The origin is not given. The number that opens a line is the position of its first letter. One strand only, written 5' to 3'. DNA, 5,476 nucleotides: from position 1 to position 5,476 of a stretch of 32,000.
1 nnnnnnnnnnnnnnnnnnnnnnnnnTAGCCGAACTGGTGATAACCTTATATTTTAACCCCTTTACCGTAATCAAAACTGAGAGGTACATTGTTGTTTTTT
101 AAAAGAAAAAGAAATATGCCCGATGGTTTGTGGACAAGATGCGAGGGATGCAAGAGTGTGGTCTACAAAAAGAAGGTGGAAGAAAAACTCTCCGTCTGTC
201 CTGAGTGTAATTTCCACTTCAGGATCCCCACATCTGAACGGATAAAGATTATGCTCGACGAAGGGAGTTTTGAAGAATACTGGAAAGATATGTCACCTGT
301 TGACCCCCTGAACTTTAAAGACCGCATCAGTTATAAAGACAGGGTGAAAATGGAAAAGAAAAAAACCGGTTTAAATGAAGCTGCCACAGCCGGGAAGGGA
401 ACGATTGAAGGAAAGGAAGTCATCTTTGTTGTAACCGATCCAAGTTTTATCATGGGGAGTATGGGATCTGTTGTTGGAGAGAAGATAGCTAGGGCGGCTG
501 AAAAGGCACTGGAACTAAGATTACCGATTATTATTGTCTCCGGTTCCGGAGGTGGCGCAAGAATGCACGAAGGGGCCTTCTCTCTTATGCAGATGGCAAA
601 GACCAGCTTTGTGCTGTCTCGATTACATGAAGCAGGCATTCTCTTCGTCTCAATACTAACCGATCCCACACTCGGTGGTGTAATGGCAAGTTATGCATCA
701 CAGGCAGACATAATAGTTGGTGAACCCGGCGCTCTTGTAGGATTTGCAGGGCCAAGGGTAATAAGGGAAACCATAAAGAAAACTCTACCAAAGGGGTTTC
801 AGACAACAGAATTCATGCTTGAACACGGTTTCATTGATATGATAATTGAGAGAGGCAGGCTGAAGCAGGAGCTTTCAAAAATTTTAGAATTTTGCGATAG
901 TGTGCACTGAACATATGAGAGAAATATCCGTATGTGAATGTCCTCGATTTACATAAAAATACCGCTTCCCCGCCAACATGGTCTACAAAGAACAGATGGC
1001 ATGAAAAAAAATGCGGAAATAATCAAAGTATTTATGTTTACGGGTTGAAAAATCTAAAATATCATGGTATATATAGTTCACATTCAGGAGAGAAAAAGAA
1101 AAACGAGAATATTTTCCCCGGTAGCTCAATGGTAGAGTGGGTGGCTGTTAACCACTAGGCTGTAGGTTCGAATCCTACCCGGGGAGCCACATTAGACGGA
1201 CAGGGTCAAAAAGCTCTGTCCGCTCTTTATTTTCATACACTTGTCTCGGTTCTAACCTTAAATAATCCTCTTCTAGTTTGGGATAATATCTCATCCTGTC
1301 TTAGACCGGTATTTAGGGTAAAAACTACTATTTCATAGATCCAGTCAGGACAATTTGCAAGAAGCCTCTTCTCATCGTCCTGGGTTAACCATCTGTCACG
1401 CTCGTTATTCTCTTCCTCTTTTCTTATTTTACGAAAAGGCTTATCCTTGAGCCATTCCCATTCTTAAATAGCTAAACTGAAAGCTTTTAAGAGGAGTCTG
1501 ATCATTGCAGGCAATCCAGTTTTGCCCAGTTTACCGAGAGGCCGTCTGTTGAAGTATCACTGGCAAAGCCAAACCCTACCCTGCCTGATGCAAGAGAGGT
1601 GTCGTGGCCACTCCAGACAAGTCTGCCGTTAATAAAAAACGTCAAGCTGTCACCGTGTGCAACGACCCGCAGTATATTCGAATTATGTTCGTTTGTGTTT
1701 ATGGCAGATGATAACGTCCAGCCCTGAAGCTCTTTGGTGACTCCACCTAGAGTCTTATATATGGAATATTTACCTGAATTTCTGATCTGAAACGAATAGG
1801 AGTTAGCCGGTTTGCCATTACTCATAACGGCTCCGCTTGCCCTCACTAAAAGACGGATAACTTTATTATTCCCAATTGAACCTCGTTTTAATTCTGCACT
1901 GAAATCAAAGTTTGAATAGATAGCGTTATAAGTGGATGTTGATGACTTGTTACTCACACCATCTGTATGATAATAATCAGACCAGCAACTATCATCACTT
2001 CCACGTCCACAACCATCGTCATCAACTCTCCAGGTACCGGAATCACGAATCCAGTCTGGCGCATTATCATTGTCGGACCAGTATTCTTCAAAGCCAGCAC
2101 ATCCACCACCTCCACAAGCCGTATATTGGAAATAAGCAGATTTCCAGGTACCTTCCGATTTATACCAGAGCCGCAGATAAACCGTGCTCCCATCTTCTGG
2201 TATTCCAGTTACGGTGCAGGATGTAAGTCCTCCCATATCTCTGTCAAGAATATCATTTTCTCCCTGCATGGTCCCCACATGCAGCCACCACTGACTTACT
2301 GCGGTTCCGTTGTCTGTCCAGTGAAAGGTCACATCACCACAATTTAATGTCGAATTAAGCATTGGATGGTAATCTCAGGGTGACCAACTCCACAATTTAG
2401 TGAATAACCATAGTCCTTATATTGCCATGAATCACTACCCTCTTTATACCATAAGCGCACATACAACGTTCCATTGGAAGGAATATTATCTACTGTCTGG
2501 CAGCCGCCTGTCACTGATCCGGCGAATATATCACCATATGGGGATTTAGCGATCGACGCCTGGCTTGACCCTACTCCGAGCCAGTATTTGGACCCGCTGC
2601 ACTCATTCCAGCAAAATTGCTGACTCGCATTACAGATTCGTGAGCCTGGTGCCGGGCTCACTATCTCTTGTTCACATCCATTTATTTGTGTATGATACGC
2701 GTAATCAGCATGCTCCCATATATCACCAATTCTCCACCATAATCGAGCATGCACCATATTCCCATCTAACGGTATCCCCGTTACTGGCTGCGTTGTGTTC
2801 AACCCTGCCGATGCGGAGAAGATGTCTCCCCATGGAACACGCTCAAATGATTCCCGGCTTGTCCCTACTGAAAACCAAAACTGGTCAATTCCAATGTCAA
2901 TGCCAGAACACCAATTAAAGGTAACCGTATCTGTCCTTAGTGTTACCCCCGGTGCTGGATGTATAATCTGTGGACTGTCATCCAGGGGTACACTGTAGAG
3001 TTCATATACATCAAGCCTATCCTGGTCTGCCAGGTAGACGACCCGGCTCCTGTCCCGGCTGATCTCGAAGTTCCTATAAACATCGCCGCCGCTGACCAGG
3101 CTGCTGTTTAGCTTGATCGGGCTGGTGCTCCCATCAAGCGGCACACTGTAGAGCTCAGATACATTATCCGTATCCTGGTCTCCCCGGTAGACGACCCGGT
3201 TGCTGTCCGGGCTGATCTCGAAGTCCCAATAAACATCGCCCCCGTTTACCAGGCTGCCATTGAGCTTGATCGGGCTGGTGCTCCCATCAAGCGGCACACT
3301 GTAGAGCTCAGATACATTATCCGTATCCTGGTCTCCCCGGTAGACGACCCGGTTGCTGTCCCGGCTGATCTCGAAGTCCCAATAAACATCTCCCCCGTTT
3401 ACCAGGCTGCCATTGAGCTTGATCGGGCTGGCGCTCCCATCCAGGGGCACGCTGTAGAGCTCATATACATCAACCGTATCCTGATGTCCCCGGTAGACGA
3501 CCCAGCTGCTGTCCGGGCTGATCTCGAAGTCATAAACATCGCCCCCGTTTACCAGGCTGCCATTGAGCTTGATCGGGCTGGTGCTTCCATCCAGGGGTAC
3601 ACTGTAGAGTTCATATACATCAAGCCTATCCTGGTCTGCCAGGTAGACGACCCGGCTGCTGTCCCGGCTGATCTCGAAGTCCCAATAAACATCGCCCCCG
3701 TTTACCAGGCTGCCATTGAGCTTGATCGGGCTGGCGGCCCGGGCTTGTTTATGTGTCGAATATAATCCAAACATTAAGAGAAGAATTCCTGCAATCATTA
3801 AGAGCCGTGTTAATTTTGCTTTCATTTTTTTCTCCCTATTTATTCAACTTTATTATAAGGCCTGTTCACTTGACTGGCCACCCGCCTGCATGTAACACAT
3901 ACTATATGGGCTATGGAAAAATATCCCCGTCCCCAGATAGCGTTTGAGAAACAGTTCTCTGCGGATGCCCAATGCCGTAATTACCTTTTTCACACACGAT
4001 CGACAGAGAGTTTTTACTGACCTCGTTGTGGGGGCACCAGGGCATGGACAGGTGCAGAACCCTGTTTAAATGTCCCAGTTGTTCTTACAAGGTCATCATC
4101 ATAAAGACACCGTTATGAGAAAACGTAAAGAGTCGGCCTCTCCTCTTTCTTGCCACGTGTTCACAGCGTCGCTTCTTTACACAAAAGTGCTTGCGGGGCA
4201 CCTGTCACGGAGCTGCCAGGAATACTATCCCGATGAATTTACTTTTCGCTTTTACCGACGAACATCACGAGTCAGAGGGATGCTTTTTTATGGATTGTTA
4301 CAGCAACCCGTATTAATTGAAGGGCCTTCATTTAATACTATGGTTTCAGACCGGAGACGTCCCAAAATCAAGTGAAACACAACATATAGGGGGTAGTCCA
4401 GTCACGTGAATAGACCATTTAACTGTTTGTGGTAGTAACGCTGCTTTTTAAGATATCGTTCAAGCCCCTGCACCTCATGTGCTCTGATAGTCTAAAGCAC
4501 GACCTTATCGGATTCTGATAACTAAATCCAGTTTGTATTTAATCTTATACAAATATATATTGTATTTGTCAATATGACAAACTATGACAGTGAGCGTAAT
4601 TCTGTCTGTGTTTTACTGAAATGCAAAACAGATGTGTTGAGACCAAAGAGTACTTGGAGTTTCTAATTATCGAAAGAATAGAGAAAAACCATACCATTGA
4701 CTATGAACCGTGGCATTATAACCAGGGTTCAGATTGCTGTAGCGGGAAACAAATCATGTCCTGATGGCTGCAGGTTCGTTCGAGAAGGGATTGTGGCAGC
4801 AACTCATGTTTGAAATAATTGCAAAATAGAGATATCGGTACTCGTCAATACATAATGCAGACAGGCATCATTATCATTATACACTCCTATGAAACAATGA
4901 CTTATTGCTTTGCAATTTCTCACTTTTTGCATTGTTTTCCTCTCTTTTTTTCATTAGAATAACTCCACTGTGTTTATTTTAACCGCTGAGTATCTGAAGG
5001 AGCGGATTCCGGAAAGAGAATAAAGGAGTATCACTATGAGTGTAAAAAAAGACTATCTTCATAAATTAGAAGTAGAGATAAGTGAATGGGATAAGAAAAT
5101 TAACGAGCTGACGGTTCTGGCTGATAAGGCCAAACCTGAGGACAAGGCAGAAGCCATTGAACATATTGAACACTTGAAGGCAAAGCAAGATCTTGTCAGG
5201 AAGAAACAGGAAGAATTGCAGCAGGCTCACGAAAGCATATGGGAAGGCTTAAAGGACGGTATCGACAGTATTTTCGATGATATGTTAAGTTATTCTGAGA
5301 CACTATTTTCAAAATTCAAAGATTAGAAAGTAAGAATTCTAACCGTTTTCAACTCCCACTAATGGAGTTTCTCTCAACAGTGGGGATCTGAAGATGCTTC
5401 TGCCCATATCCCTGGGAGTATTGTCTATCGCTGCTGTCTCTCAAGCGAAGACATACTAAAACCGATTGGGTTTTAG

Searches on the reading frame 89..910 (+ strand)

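Call 62: search_protein_families(library=pfam, proteins=[window:89-910:+], max_evalue=0.001)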
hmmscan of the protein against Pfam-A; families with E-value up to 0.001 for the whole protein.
window:89-910:+ (273 aa): 2 families
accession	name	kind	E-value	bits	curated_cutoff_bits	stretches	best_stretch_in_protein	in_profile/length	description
PF01039.27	Carboxyl_trans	-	2.9e-18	66.2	22.3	1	50-229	12-177/493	Carboxyl transferase domain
PF17848.7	Zn_ribbon_ACC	-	1.4e-08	35.2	24.5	1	15-40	1-26/26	Acetyl-CoA carboxylase zinc finger domain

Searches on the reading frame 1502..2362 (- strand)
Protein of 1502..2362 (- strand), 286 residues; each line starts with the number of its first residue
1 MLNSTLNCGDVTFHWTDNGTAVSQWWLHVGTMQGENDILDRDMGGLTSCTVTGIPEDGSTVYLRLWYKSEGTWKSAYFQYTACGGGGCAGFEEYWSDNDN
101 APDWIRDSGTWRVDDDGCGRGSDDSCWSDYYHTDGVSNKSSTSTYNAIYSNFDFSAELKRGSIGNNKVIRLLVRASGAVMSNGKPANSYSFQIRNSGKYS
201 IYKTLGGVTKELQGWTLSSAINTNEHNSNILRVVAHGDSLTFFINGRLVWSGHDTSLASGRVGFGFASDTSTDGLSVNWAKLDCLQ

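Call 62: search_protein_families(library=pfam, proteins=[window:1502-2362:-], max_evalue=0.001)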
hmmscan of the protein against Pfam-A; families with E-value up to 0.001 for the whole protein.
window:1502-2362:- (286 aa): 1 family
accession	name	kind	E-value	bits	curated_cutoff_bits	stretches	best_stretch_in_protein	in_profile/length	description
PF06439.18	3keto-disac_hyd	-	4.7e-07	30.5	26.8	1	115-258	29-157/187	3-keto-disaccharide hydrolase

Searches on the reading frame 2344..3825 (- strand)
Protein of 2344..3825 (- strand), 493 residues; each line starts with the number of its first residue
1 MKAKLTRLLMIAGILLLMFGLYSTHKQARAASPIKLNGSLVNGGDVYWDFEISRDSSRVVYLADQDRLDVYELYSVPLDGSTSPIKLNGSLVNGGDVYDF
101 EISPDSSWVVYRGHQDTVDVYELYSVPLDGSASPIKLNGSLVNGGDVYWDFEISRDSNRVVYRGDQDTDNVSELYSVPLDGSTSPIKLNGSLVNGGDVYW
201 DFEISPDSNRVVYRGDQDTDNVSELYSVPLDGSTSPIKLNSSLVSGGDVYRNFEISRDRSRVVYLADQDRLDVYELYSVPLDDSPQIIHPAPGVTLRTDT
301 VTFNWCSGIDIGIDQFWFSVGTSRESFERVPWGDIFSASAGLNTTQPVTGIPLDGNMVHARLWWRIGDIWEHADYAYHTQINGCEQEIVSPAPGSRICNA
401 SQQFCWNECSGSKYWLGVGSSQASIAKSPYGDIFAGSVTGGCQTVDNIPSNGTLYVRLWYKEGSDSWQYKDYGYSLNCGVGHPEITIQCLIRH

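Call 62: search_protein_families(library=pfam, proteins=[window:2344-3825:-], max_evalue=0.001)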
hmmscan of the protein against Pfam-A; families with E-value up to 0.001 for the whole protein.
window:2344-3825:- (493 aa): 2 families
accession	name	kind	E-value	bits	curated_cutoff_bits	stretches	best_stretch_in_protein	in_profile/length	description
PF00930.27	DPPIV_N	-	2.7e-05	23.5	22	0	153-212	288-344/354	Dipeptidyl peptidase IV (DPP IV) N-terminal region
PF02727.21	Cu_amine_oxidN2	-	0.00019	22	21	0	155-183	57-85/87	Copper amine oxidase, N2 domain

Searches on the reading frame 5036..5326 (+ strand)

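Call 3: search_protein_families(library=pfam, proteins=[window:5036-5326:+], max_evalue=0.01)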
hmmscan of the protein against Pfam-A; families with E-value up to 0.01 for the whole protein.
window:5036-5326:+ (96 aa): 1 family
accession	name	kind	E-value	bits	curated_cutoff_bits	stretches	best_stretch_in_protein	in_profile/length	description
PF21773.2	ODAD1_CC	-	0.0005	19.7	27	1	8-83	200-274/287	ODAD1 central coiled coil region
